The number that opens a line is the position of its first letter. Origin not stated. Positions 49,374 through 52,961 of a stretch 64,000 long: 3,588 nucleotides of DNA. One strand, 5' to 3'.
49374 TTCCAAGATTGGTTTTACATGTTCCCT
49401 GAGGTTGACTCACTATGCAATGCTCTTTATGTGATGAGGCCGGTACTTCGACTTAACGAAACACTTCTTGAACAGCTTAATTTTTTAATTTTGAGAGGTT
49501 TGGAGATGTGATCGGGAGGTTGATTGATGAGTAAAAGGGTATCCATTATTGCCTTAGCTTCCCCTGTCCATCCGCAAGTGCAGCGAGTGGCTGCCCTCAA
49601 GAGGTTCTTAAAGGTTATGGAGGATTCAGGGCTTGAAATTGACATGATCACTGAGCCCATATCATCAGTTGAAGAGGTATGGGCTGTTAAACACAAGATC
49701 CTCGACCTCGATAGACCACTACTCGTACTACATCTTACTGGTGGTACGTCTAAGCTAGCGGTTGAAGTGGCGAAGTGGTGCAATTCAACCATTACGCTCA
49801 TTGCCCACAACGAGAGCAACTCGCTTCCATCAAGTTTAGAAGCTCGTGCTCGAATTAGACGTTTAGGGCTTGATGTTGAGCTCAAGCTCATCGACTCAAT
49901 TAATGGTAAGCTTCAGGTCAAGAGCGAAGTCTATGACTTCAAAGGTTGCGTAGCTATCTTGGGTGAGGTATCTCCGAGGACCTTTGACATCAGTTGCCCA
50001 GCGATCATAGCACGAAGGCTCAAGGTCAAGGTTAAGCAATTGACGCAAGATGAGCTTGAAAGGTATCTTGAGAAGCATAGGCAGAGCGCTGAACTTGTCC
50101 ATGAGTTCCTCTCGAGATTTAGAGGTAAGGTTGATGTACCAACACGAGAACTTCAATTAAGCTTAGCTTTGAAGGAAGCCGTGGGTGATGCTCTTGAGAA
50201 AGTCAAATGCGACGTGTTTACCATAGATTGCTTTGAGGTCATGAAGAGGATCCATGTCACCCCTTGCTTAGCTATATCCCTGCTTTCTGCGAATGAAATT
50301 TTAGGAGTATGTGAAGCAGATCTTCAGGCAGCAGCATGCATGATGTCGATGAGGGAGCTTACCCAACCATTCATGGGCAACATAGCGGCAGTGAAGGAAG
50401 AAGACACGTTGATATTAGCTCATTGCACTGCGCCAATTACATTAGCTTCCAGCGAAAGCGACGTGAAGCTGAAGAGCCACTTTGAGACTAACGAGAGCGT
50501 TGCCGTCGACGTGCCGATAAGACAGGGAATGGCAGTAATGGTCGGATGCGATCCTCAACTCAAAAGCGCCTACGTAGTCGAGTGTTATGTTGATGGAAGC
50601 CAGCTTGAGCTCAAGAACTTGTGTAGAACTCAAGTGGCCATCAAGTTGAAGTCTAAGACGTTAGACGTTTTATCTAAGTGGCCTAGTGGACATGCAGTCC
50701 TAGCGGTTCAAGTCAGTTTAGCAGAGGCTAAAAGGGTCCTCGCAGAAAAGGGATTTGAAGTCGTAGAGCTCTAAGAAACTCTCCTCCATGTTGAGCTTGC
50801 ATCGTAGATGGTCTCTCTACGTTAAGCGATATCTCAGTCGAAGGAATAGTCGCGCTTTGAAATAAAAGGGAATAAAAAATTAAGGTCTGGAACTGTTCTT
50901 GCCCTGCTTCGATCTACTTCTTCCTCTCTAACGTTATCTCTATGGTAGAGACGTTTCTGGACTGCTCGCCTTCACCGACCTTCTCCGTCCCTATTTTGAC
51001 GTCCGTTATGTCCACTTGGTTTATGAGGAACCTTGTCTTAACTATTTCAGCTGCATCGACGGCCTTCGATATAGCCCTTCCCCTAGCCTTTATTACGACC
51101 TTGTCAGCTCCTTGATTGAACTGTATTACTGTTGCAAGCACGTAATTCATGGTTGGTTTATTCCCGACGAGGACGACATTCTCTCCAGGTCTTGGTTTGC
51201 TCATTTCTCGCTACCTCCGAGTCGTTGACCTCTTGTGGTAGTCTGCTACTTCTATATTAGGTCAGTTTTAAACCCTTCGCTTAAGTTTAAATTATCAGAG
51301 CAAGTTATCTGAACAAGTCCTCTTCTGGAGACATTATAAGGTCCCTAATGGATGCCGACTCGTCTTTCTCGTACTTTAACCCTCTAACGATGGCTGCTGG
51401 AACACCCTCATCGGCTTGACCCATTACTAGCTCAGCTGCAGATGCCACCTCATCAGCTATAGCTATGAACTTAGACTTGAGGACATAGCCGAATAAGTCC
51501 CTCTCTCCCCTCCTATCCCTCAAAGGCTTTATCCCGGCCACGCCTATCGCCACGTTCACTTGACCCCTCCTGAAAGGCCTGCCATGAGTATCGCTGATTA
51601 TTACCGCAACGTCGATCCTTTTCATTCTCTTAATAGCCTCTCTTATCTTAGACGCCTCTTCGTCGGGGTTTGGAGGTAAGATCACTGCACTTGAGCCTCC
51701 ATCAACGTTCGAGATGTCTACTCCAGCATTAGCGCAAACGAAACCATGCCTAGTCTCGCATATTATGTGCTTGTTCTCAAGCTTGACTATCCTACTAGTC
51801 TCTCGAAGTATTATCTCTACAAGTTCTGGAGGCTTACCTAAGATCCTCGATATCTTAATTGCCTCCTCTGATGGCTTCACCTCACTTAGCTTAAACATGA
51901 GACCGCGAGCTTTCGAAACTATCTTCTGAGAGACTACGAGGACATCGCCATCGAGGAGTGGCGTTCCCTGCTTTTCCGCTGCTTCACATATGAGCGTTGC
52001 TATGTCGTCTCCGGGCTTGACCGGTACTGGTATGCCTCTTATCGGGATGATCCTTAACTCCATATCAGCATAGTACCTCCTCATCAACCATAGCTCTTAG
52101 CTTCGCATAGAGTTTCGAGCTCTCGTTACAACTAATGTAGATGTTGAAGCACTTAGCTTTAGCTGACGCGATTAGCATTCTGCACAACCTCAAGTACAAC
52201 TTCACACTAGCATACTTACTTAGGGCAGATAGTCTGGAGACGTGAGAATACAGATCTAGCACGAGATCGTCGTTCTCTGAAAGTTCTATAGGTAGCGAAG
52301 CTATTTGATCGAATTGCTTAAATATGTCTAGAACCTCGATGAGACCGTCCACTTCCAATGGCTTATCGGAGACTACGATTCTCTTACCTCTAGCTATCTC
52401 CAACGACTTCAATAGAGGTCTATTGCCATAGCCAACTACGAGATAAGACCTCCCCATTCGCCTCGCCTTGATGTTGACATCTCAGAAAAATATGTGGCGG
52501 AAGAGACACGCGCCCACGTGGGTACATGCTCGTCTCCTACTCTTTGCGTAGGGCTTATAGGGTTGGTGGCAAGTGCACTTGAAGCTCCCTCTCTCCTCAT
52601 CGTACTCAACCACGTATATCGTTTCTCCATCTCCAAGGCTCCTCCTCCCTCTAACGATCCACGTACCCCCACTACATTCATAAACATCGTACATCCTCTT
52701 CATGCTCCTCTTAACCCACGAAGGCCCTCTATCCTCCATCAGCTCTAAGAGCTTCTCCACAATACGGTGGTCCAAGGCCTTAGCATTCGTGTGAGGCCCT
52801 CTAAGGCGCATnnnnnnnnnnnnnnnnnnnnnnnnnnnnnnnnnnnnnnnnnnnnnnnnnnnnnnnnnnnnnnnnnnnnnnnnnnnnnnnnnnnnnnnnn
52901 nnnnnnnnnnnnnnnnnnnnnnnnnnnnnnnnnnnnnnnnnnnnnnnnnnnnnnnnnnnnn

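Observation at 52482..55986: Translationally coupled operon linking a SWS1-type SWIM protein, a divergent RadA-like recombinase, a P-loop-less HerA-like protein and a membrane anchor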

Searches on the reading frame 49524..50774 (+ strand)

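Call 63: search_protein_families(library=pfam, proteins=[window:49524-50774:+], max_evalue=0.1)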
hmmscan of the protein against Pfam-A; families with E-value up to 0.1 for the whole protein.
window:49524-50774:+ (416 aa): 1 family
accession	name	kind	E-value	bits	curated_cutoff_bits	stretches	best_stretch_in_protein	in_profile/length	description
PF21826.1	DUF6887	-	0.0052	17.5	24.2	1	171-200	5-34/62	Family of unknown function (DUF6887)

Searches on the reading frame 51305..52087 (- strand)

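Call 3: search_protein_families(library=pfam, proteins=[window:51305-52087:-], max_evalue=1)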
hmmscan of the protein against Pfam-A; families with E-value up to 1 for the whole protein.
window:51305-52087:- (260 aa): 1 family
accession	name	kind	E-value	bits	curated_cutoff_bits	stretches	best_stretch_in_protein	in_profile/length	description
PF01996.21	F420_ligase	-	2.3e-75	253.3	25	1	23-236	7-218/218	F420-0:Gamma-glutamyl ligase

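Call 4: search_protein_families(library=ncbifam, proteins=[window:51305-52087:-], max_evalue=1)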
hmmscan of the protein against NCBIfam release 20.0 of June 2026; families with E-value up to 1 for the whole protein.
window:51305-52087:- (260 aa): 4 families
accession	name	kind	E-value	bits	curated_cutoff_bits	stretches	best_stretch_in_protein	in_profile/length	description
TIGR01916.1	F420_cofE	equivalog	5.6e-86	287.9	180.65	1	12-260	2-244/244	coenzyme F420-0:L-glutamate ligase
NF009809.0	PRK13293.1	equivalog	4.1e-82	275.4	274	1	10-260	2-244/253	coenzyme F420-0:L-glutamate ligase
NF009810.0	PRK13294.1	equivalog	4.4e-63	213.7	304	1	6-260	8-243/449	coenzyme F420-0:L-glutamate ligase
TIGR04132.1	intra_fol_E_lig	hypoth_equivalog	1.8e-21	76.7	350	1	91-236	58-202/241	putative folate metabolism gamma-glutamate ligase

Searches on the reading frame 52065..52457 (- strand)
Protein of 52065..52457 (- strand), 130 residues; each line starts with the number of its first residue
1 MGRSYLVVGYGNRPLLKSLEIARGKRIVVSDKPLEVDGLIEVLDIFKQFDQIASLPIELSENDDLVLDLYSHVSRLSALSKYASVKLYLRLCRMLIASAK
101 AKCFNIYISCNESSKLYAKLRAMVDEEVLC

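Call 3: search_protein_families(library=pfam, proteins=[window:52065-52457:-], max_evalue=1)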
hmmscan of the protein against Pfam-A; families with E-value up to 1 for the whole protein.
window:52065-52457:- (130 aa): 0 families

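Call 4: search_protein_families(library=ncbifam, proteins=[window:52065-52457:-], max_evalue=1)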
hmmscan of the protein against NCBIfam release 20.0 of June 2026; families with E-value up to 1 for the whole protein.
window:52065-52457:- (130 aa): 0 families

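Call 58: search_solved_structures(query=A4, max_evalue=10, show_alignments=2)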
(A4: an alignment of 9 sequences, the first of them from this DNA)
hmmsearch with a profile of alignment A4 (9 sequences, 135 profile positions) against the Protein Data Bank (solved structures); distinct sequences matched with E-value up to 10: 0.

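Call 60: find_homologous_proteins(query=window:52065-52457:-, max_evalue=0.001)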
Query window:52065-52457:- (130 aa): 30 proteins with E <= 0.001 among 39 candidates.
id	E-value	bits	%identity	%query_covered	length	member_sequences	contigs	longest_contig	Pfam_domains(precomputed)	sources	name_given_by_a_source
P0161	2.5e-75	268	99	100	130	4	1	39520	-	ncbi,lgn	ncbi:MAG: hypothetical protein QW535_02135 [Candidatus Nezhaarchaeales archaeon]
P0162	6.2e-67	241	88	100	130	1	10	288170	-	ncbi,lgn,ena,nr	ncbi:MAG: hypothetical protein QXD66_04395 [Candidatus Nezhaarchaeales archaeon]|nr:MAG: hypothetica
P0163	1.6e-66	240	88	100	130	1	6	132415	-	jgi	-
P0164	1.4e-58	214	75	100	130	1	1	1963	-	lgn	-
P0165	5.8e-58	212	78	100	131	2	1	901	-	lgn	-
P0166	3.0e-57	210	76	100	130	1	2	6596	-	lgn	-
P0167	1.4e-55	205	74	100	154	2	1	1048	-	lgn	-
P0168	1.9e-50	188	67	100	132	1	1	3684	-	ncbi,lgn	-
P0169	8.3e-50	186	69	100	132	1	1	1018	-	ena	-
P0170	4.0e-49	184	67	100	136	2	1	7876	-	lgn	-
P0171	1.2e-47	179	65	100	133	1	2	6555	-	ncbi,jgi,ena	-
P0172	1.3e-47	179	65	100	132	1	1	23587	-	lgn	-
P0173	2.1e-47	178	66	100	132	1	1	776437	-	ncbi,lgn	ncbi:MAG: hypothetical protein QW701_02850 [Candidatus Nezhaarchaeales archaeon]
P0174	2.2e-47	178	67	100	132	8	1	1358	-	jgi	-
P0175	2.5e-47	178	67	100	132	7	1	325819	-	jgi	-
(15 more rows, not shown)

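Call 70: predict_structure(alignment_id=A7)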
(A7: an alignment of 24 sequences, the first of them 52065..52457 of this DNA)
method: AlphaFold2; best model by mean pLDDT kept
length: 130 residues; sequences in the alignment: 24
mean_pLDDT: 69.1   pTM: 0.66
mean pLDDT of the five models: 69.1, 47.7, 44.3, 43.9, 43.2
residues with pLDDT >= 90: 3; 70-90: 67; 50-70: 46; < 50: 14
segments of 3 or more residues with pLDDT < 50: 1-13
pLDDT, mean of each block of 10 residues (from residue 1): 33 51 58 57 77 85 81 72 82 88 82 70 63
secondary structure, 60 per line:
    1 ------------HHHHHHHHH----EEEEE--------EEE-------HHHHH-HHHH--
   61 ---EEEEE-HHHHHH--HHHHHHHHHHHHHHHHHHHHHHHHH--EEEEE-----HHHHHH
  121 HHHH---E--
elements in order: H13-21 E26-30 E39-41 H49-53 H55-58 E64-68 H70-75 H78-102 E105-109 H115-124

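Call 74: fold_search(model_id=the predicted structure, library=pdb)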
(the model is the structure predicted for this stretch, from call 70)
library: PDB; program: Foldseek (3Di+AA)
matches with E <= 10: 864; with E <= 0.001: 0
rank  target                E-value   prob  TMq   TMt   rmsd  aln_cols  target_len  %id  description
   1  2q3f_B                1.7e-01  0.30  0.37  0.29   9.7       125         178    7  X-ray crystal structure of putative human Ras-related GTP binding D in complex with GMPPNP (released 2007-06-12)
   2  9kce_A                1.9e-01  0.66  0.43  0.14   6.0       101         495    9  Crystal Structure of the ATP analog-bound closed state of Thermotoga maritima MutS2 (released 2025-09-10)
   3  9kce_C                1.9e-01  0.38  0.34  0.11   5.9        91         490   10  Crystal Structure of the ATP analog-bound closed state of Thermotoga maritima MutS2 (released 2025-09-10)
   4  3hm7_C                1.9e-01  0.25  0.34  0.13   8.8       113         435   15  Crystal structure of allantoinase from Bacillus halodurans C-125 (released 2009-06-09)
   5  1eiz                  2.2e-01  0.44  0.41  0.33   5.0       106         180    9  FTSJ RNA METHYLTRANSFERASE COMPLEXED WITH S-ADENOSYLMETHIONINE (released 2000-08-30)
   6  1dct_A                2.2e-01  0.20  0.35  0.18   7.9       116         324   16  DNA (CYTOSINE-5) METHYLASE FROM HAEIII COVALENTLY BOUND TO DNA (released 1995-09-15)
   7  6s6d_C                2.4e-01  0.33  0.37  0.20   6.9       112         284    9  Crystal structure of RagA-Q66L-GTP/RagC-S75N-GDP GTPase heterodimer complex (released 2019-10-16)
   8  9kce_D                2.5e-01  0.38  0.39  0.13   6.2       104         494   12  Crystal Structure of the ATP analog-bound closed state of Thermotoga maritima MutS2 (released 2025-09-10)
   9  6jp6_B                2.5e-01  0.25  0.37  0.25   5.6       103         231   11  The X-ray structure of yeast tRNA methyltransferase complex of Trm7 and Trm734 essential for 2'-O-methylation at the f (released 2019-10-02)
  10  9c8a_A                2.9e-01  0.23  0.38  0.16   8.0       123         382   15  Minimal PutA proline dehydrogenase domain (design #2) with the FAD N5 modified with propanal resulting from inactivati (released 2024-10-30)
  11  2i2w_B                3.1e-01  0.18  0.29  0.22   7.6       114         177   13  Crystal Structure of Escherichia Coli Phosphoheptose Isomerase (released 2007-08-21)
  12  8fkw_SJ               3.5e-01  0.16  0.31  0.16   5.1        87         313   18  Human nucleolar pre-60S ribosomal subunit (State D2) (released 2023-07-12)
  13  8dkq_A                3.5e-01  0.14  0.26  0.12   6.9        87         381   16  Minimal PutA proline dehydrogenase domain (design #2) complexed with 2-(Furan-2-yl)acetic acid (released 2022-12-14)
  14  8jnd_K                3.7e-01  0.60  0.51  0.27   3.8       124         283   13  The cryo-EM structure of the nonameric RAD51 ring bound to the nucleosome with the linker DNA binding (released 2024-03-27)
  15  4h6r_C                3.7e-01  0.28  0.39  0.22   7.8       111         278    9  Structure of reduced Deinococcus radiodurans proline dehydrogenase (released 2012-11-28)
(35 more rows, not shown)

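Call 111: search_protein_families(library=padloc, proteins=[window:52065-52457:-], max_evalue=0.01)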
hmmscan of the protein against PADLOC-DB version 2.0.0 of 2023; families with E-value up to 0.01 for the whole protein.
window:52065-52457:- (130 aa): 0 families

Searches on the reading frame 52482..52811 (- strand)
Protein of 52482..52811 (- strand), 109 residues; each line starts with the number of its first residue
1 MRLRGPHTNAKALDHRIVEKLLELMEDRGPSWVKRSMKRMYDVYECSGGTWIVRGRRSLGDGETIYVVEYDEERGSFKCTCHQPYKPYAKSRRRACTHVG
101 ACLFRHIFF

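Call 3: search_protein_families(library=pfam, proteins=[window:52482-52811:-], max_evalue=1)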
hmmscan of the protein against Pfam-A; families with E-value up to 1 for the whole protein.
window:52482-52811:- (109 aa): 1 family
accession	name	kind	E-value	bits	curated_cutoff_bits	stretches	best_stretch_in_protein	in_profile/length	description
PF07645.21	EGF_CA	-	0.0092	16.6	27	1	74-96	23-43/43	Calcium-binding EGF domain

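Call 4: search_protein_families(library=ncbifam, proteins=[window:52482-52811:-], max_evalue=1)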
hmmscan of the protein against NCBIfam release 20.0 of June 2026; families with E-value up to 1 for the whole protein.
window:52482-52811:- (109 aa): 0 families

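Call 55: search_solved_structures(query=A6, max_evalue=10, show_alignments=3)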
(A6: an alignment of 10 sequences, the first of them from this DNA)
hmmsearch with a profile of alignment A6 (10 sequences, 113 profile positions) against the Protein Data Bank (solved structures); distinct sequences matched with E-value up to 10: 2.
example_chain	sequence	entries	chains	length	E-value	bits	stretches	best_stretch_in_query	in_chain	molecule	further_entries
4wsr_A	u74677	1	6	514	0.34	13.9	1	13-72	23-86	Hemagglutinin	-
4wss_A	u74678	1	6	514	0.34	13.9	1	13-72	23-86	Hemagglutinin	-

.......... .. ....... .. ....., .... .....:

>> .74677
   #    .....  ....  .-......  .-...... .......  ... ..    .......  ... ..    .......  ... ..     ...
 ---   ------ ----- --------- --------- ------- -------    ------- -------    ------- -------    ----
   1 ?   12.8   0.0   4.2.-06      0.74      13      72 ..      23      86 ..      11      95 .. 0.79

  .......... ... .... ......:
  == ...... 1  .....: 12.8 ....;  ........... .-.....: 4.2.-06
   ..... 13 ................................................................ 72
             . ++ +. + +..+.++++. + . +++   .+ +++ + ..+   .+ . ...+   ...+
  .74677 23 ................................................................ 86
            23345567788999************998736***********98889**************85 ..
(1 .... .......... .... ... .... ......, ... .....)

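Call 56: search_protein_families(library=pfam, alignment_id=A6, max_evalue=10)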
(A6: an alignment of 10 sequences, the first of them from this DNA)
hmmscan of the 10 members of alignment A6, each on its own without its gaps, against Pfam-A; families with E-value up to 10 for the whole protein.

A. member 1, seq(109 aa): 1 family
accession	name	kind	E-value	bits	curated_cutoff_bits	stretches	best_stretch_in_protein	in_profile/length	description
PF07645.21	EGF_CA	-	0.0092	16.6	27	1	74-96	23-43/43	Calcium-binding EGF domain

B. families by the number of members that match (of 10 scanned): 7 families
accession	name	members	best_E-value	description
PF07645.21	EGF_CA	3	0.0092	Calcium-binding EGF domain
PF07137.17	VDE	1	0.041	VDE lipocalin domain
PF06397.17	Desulfoferrod_N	1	0.05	Desulfoferrodoxin, N-terminal domain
PF00008.33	EGF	1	0.067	EGF-like domain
PF23069.1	DUF7042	1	0.069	Domain of unknown function (DUF7042)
PF04434.22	SWIM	1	0.12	SWIM zinc finger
PF24225.1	DUF7441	1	0.17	Domain of unknown function (DUF7441)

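Call 84: find_related_loci(query=A9, collection=viral_contigs, flank=6000)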
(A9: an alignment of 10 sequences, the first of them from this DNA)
Query A9 (109 aa) in viral_contigs; peptide patterns used: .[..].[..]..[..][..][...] (x = any residue, [..] = any of these).
3 stretches matched a pattern, but none encodes a relative of the query by tblastn (E <= 1e-3).

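Call 111: search_protein_families(library=padloc, proteins=[window:52482-52811:-], max_evalue=0.01)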
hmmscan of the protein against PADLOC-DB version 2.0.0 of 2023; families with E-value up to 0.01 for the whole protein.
window:52482-52811:- (109 aa): 0 families
